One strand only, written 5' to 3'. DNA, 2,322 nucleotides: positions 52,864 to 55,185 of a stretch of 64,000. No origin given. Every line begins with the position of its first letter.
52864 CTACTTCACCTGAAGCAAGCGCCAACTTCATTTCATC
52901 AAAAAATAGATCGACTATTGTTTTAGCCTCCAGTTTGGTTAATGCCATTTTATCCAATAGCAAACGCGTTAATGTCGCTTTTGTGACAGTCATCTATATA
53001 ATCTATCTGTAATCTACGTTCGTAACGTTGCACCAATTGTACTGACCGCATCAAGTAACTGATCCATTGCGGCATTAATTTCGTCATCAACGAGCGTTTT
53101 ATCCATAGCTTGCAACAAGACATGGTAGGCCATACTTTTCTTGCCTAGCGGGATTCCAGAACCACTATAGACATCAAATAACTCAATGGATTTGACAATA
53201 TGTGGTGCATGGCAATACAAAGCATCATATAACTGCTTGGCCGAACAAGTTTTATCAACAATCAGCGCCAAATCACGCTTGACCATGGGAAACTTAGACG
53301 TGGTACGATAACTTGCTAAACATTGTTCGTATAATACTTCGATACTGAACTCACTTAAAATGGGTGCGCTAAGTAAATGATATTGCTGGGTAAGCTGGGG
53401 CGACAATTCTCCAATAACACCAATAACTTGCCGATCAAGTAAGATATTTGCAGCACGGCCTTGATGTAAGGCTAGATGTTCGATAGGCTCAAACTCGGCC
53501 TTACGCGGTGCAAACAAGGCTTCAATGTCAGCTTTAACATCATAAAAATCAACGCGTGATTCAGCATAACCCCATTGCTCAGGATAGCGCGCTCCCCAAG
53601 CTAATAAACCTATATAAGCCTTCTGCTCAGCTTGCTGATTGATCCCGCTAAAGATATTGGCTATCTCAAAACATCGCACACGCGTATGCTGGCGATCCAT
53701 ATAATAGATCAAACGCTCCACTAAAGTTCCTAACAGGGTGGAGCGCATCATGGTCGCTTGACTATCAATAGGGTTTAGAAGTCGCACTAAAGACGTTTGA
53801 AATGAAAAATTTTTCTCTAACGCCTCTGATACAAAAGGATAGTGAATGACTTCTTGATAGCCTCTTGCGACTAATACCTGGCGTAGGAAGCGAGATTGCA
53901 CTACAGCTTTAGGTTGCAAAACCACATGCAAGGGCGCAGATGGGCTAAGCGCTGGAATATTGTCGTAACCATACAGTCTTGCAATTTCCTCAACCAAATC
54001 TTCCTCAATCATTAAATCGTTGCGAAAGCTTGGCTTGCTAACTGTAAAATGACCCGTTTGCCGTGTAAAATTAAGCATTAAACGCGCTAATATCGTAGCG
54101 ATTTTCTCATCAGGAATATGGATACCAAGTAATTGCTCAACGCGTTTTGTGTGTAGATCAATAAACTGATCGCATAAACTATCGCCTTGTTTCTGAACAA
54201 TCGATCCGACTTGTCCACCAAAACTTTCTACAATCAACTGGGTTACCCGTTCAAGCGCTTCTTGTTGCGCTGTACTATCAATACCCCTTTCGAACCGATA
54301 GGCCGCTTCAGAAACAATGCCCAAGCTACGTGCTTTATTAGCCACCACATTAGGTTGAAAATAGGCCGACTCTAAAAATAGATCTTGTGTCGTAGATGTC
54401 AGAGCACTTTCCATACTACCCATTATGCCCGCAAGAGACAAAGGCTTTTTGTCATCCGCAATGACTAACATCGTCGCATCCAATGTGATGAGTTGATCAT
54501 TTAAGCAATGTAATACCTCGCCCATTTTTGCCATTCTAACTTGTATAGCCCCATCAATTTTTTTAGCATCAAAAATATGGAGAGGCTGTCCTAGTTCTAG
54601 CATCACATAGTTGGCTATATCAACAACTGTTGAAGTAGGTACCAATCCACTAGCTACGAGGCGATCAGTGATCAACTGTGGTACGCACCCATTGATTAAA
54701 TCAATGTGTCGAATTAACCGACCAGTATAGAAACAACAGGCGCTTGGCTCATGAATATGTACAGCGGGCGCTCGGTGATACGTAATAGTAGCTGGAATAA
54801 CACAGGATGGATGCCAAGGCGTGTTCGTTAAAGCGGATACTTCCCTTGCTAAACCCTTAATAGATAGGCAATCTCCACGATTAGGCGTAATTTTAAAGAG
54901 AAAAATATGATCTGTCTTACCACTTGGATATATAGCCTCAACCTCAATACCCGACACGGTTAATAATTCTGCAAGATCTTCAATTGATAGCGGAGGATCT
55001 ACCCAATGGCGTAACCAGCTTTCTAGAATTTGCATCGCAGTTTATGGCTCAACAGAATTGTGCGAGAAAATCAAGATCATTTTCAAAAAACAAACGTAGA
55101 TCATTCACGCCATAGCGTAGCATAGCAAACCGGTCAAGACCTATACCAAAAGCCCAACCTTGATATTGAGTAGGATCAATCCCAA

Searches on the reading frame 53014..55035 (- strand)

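Call 85: search_protein_families(library=pfam, proteins=[window:53014-55035:-], max_evalue=0.00001)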
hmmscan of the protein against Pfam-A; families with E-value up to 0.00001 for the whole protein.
window:53014-55035:- (673 aa): 4 families
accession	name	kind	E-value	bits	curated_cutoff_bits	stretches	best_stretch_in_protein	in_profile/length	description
PF03483.22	B3_4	-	1.4e-59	201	29.3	1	99-272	1-173/174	B3/4 domain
PF17759.6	tRNA_synthFbeta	-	5.5e-46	157.2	22.4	1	360-563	1-212/214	Phenylalanyl tRNA synthetase beta chain CLM domain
PF03147.19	FDX-ACB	-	7.2e-25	87.7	31.1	1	580-672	1-94/94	Ferredoxin-fold anticodon binding domain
PF03484.21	B5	-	4.7e-21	75.2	28.6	1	292-357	1-67/67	tRNA synthetase B5 domain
